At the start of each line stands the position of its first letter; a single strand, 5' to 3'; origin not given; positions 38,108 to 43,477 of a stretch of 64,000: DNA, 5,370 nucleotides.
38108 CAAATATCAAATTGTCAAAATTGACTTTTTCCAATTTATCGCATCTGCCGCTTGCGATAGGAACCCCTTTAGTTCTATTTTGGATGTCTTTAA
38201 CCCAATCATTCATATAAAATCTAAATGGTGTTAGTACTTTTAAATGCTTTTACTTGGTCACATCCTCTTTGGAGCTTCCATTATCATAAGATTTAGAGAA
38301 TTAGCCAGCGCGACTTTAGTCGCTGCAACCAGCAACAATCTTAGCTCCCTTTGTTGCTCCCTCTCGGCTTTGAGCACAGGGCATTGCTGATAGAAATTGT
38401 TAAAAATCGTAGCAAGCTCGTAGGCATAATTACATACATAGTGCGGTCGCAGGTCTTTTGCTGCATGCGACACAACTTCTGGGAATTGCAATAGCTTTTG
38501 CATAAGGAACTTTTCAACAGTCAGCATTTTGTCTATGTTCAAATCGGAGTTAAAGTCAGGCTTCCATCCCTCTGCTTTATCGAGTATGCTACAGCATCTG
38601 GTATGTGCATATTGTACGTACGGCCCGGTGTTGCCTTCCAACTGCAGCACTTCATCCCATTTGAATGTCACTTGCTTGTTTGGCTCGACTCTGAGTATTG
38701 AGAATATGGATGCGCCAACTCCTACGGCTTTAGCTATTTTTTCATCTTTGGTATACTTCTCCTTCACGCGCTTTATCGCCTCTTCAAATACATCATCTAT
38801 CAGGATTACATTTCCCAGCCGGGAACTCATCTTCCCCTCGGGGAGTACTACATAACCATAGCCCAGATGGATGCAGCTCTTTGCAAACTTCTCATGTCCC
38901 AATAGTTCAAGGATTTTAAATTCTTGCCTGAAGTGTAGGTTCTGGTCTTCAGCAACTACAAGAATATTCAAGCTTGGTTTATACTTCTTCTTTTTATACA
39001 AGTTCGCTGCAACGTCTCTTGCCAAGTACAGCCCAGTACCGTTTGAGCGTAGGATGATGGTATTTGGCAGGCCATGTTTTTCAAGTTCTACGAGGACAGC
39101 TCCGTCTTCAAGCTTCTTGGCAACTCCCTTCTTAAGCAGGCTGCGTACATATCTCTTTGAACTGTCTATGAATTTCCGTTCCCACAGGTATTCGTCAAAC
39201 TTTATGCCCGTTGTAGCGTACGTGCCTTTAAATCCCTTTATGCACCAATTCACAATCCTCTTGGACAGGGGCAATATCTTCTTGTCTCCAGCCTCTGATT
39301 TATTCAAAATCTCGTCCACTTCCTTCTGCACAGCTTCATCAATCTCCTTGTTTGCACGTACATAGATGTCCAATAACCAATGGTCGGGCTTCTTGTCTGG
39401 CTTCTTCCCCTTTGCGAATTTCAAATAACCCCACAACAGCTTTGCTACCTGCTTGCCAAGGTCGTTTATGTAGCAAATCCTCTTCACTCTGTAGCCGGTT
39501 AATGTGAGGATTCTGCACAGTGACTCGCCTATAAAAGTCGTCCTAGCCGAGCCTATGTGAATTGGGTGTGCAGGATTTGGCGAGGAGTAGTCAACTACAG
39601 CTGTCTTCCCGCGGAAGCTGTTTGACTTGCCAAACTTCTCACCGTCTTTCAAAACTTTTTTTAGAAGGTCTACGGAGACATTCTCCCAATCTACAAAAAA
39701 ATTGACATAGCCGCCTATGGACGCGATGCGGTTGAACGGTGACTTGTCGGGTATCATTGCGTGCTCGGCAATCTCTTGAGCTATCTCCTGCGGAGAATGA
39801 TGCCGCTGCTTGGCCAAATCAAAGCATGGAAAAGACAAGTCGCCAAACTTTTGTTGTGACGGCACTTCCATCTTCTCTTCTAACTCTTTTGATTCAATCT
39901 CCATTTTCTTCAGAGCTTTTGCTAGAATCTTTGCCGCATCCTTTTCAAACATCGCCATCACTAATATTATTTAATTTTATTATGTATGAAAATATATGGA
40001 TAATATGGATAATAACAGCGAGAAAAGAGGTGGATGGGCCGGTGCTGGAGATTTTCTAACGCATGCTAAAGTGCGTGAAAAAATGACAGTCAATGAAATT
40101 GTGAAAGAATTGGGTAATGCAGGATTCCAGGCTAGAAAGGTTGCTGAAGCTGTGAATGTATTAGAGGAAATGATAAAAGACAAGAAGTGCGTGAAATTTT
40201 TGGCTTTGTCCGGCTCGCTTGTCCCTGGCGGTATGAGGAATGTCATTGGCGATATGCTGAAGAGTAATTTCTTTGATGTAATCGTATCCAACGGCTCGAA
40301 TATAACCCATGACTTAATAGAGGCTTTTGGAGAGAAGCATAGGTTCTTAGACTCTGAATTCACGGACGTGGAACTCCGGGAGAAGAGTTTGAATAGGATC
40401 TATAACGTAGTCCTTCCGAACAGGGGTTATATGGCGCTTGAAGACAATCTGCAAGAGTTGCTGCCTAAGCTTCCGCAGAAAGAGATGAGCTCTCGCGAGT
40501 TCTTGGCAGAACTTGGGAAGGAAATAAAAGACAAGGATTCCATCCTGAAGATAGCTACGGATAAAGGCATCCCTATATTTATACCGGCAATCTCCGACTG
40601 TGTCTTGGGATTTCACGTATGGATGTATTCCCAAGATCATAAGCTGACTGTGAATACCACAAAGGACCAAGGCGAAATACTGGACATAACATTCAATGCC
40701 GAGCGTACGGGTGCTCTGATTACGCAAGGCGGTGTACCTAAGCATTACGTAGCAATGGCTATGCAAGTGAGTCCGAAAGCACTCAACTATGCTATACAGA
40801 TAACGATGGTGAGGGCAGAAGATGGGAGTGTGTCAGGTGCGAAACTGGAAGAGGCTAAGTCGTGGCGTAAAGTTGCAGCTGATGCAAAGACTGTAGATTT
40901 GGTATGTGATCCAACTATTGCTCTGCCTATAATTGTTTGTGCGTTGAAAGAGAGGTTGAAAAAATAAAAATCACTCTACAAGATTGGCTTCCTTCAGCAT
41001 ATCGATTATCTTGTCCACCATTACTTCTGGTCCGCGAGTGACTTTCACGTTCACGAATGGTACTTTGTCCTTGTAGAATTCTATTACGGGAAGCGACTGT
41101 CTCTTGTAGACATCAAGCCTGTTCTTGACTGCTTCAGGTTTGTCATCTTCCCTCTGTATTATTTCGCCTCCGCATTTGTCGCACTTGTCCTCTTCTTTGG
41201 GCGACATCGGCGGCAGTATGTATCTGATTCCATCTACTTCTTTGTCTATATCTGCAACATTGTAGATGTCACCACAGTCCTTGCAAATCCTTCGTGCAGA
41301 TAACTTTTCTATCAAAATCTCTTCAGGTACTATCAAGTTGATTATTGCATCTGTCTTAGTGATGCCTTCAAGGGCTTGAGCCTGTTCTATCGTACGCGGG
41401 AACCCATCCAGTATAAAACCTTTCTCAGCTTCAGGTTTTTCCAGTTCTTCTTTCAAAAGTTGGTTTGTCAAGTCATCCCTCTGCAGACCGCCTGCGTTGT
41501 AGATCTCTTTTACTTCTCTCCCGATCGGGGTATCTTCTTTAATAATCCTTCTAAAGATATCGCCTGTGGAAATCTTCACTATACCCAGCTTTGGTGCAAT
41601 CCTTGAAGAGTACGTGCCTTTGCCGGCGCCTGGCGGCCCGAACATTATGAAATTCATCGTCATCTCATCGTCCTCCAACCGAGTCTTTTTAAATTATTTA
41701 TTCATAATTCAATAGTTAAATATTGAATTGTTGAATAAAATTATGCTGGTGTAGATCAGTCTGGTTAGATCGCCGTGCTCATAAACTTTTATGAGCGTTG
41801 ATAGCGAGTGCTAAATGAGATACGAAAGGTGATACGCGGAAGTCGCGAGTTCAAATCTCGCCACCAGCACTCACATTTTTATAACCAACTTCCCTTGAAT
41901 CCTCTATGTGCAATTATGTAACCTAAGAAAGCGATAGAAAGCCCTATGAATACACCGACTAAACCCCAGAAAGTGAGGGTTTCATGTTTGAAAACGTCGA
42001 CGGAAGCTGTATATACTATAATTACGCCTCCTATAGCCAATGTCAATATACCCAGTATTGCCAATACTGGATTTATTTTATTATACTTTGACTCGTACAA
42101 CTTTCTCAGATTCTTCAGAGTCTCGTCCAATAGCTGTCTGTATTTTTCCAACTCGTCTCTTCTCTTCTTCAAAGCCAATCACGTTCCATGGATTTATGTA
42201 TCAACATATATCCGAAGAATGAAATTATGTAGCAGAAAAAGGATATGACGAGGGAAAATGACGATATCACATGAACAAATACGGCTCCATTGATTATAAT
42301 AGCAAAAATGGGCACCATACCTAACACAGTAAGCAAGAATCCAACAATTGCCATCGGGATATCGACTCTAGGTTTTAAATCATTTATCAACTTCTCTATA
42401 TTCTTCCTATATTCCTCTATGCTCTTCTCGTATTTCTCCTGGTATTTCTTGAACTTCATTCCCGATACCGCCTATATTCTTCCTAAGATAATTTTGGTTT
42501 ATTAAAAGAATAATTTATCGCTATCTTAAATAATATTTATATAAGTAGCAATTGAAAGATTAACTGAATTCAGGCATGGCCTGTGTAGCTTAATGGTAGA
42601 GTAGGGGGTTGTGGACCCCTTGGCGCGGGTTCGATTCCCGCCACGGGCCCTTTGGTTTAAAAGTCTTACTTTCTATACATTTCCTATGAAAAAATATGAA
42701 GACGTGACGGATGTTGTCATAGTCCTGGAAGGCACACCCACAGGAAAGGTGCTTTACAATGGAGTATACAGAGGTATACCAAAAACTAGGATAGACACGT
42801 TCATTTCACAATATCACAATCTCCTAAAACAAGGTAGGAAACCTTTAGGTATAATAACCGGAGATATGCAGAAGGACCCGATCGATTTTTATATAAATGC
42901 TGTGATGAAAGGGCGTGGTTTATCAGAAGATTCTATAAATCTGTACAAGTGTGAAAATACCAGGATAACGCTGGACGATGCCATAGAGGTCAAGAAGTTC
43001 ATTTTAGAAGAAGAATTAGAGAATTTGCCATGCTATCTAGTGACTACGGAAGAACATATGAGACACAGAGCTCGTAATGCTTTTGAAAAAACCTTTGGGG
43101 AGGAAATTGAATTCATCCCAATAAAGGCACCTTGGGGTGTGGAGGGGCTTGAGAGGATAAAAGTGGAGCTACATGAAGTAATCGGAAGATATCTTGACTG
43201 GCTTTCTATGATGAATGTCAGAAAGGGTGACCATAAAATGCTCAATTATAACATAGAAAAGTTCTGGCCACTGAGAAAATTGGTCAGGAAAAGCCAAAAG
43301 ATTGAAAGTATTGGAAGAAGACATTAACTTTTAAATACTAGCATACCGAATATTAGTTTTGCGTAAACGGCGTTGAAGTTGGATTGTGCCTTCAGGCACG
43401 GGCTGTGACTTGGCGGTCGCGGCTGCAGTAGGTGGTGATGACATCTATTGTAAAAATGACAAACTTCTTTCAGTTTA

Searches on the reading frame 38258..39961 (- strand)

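Call 26: search_protein_families(library=pfam, proteins=[window:38258-39961:-], max_evalue=0.001)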
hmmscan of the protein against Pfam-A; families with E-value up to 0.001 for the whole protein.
window:38258-39961:- (567 aa): 4 families
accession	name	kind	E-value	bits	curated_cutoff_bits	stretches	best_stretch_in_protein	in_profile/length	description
PF00750.26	tRNA-synt_1d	-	2.8e-45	155.3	23.3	1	101-427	3-341/349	tRNA synthetases class I (R), catalytic domain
PF05746.21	DALR_1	-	5.1e-32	110.9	22.3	1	449-567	1-117/117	DALR anticodon binding domain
PF03485.21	Arg_tRNA_synt_N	-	7.9e-15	55.7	21.5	1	10-90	4-85/85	Arginyl tRNA synthetase N terminal domain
PF01406.26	tRNA-synt_1e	-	9.7e-06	25.6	27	0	134-294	23-134/301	tRNA synthetases class I (C) catalytic domain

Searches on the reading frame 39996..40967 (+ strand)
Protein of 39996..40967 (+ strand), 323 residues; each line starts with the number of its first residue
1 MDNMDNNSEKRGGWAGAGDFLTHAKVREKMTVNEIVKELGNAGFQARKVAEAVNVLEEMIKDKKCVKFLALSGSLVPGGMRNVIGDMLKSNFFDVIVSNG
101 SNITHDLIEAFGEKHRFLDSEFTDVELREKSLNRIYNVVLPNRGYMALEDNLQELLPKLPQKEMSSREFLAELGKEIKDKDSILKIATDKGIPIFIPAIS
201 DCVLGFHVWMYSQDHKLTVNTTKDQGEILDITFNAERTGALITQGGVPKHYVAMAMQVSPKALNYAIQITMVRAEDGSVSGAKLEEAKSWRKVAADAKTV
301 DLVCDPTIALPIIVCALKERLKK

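Call 26: search_protein_families(library=pfam, proteins=[window:39996-40967:+], max_evalue=0.001)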
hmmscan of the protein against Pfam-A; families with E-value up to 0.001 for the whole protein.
window:39996-40967:+ (323 aa): 1 family
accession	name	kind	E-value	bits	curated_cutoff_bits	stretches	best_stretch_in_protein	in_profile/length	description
PF01916.23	DS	-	1.8e-95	320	27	1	34-315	1-286/288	Deoxyhypusine synthase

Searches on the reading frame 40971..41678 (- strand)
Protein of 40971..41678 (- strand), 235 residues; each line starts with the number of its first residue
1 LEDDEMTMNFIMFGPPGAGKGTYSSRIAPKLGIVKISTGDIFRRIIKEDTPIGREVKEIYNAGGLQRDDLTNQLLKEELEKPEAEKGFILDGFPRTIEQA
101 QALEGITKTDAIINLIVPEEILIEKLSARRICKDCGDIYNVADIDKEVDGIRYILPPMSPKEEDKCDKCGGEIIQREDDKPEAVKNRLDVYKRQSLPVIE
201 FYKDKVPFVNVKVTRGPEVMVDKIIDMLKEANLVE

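Call 26: search_protein_families(library=pfam, proteins=[window:40971-41678:-], max_evalue=0.001)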
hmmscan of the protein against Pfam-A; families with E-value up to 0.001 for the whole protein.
window:40971-41678:- (235 aa): 5 families
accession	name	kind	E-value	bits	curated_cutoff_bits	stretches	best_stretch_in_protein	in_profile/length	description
PF00406.28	ADK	-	7.6e-45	153.2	26.8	1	13-205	2-149/151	Adenylate kinase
PF13207.12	AAA_17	-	8.1e-23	81.6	27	1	13-129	1-122/136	AAA domain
PF05191.20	ADK_lid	-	1.3e-11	44.6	26.6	1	129-178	1-36/36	Adenylate kinase, active site lid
PF13238.12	AAA_18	-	3e-07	31.4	29.4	1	14-130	5-112/128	AAA domain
PF13671.12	AAA_33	-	7.7e-07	30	27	1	10-129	2-118/143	AAA domain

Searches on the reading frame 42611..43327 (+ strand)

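Call 26: search_protein_families(library=pfam, proteins=[window:42611-43327:+], max_evalue=0.001)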
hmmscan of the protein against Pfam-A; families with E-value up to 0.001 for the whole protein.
window:42611-43327:+ (238 aa): 0 families

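Call 30: search_protein_families(library=phrogs, proteins=[window:42686-43327:+], max_evalue=0.01)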
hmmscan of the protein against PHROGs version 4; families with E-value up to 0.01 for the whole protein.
window:42686-43327:+ (213 aa): 1 family
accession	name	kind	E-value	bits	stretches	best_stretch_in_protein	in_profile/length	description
phrog_37243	-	unknown function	0.0032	18.6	1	103-156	51-105/112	-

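Call 71: search_protein_families(library=ncbifam, proteins=[window:42686-43327:+], max_evalue=0.1)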
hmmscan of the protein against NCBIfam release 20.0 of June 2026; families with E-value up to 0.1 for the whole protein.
window:42686-43327:+ (213 aa): 0 families
